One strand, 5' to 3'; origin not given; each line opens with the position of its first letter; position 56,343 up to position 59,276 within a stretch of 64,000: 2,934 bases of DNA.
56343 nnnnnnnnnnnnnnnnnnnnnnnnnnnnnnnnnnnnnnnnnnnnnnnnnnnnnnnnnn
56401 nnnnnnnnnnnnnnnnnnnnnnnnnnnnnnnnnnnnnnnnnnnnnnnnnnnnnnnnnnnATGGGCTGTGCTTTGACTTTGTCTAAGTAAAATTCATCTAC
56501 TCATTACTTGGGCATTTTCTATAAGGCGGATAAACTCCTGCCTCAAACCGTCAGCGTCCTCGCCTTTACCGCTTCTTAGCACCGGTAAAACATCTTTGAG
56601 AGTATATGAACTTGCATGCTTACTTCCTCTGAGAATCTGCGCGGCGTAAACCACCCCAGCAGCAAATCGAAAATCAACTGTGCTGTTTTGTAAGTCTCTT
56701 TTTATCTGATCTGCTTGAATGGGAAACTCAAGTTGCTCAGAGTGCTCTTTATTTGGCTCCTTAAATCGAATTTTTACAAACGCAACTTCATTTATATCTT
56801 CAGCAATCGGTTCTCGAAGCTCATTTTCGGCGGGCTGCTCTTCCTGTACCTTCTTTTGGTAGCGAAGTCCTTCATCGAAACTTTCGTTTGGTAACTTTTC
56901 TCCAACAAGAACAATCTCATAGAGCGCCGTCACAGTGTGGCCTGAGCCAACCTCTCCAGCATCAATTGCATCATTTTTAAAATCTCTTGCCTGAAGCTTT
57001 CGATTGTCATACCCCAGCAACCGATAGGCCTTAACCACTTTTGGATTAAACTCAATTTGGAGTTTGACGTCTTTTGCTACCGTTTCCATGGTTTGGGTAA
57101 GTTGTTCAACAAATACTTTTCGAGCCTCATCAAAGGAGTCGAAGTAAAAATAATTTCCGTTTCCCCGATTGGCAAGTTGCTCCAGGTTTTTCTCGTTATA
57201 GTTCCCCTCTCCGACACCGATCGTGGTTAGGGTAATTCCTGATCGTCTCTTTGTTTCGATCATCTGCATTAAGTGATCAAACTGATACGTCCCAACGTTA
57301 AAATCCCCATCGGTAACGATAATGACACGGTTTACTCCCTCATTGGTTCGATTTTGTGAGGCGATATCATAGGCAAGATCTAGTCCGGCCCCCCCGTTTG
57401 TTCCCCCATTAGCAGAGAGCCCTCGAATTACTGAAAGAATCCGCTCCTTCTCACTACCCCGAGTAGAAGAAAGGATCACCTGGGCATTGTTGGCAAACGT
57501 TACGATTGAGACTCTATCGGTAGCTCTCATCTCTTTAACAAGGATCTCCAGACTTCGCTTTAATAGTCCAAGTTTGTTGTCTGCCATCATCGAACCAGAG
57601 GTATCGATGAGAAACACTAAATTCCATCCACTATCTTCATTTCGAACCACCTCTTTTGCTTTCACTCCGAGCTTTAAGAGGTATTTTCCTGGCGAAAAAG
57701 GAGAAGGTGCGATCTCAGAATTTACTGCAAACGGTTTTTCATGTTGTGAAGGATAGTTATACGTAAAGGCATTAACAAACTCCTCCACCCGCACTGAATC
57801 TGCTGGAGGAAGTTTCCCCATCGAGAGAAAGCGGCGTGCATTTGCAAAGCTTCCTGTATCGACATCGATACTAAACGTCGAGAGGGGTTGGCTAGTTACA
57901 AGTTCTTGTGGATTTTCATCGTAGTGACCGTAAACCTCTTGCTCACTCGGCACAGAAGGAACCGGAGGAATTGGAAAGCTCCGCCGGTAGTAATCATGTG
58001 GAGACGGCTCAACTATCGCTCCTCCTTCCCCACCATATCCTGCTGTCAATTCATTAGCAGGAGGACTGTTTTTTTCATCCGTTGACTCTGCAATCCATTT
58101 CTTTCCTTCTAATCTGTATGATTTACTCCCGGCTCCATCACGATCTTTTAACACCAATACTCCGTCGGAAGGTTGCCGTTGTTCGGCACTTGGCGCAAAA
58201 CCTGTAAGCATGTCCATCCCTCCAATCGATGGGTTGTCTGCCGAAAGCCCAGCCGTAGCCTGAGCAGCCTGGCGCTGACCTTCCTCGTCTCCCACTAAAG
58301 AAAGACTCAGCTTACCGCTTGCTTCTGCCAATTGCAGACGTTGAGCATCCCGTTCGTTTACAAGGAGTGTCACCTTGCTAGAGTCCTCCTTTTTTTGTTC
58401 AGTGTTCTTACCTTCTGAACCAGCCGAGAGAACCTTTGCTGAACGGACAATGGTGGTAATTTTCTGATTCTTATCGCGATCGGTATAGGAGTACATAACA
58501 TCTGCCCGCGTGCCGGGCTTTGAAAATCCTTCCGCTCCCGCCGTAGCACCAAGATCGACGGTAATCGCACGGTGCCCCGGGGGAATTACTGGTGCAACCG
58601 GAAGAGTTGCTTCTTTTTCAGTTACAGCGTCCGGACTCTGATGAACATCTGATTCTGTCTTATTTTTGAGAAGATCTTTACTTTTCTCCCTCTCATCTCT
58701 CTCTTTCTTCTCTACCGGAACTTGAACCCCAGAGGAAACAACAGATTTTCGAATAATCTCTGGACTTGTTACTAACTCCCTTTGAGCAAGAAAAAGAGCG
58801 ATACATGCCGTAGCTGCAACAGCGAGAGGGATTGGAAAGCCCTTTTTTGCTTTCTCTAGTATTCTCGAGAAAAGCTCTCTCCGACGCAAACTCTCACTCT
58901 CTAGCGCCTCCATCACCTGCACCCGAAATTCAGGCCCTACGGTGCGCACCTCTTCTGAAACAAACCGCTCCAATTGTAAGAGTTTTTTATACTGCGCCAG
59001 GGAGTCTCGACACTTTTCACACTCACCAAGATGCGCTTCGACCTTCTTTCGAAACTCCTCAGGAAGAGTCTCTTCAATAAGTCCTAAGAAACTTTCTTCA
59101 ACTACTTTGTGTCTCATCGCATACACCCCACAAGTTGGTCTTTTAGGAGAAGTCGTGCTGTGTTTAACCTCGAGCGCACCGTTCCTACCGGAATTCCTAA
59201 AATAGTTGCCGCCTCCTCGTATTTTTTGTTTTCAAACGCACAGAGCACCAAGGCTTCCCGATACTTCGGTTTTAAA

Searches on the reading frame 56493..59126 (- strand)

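Call 37: search_protein_families(library=pfam, proteins=[window:56493-59126:-], max_evalue=0.00001)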
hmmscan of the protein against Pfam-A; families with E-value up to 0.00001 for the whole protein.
window:56493-59126:- (877 aa): 6 families
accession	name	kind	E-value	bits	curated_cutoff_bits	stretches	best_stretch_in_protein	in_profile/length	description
PF12034.13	YfbK_C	-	8.8e-59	199.2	25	1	679-873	2-182/184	Uncharacterized protein YfbK, C-terminal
PF12450.13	vWF_A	-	9e-30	103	25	1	395-484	3-93/94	von Willebrand factor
PF00092.34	VWA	-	1.1e-23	84.8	23.8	1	502-671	1-171/174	von Willebrand factor type A domain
PF16976.10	RcpC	-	3.1e-19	69.4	28.8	1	178-277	4-113/114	Flp pilus assembly protein RcpC/CpaB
PF13519.12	VWA_2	-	2.1e-18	67.3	27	1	503-607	1-106/107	von Willebrand factor type A domain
PF13768.12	VWA_3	-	3e-12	47.3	27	1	502-659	2-153/155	von Willebrand factor type A domain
